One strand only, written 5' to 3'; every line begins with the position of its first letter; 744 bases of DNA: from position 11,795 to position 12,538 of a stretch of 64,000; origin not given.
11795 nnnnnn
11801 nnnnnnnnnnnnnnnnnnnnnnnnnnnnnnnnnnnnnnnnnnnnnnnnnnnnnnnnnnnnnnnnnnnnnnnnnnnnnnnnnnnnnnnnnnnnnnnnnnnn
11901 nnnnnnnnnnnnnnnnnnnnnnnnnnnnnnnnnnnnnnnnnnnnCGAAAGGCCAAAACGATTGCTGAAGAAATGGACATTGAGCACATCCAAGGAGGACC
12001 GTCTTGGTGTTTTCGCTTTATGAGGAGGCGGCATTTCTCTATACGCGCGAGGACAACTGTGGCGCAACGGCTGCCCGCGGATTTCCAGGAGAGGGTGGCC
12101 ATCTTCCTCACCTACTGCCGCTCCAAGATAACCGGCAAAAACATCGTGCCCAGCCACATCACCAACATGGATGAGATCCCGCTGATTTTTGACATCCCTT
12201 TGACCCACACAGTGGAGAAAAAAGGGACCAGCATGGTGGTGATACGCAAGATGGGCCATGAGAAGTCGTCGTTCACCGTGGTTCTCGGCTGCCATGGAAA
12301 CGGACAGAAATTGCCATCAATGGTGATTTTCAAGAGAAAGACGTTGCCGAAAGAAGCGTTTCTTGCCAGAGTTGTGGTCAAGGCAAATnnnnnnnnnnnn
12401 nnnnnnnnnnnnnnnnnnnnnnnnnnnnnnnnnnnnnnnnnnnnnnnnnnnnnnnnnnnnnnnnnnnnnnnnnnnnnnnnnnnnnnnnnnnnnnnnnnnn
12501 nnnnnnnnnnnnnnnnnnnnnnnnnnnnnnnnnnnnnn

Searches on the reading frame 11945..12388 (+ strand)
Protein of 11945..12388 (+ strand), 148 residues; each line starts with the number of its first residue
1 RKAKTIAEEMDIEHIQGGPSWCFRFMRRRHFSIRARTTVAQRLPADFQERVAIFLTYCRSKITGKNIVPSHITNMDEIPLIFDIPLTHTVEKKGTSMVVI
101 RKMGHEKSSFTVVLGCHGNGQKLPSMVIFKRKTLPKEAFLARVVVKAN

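Call 36: search_protein_families(library=pfam, proteins=[window:11945-12388:+], max_evalue=0.01)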
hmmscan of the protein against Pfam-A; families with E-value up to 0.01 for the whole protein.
window:11945-12388:+ (148 aa): 1 family
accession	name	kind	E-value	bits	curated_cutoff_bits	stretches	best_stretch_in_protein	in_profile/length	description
PF03221.22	HTH_Tnp_Tc5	-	0.0088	16.4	22.2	0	2-32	30-63/66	Tc5 transposase DNA-binding domain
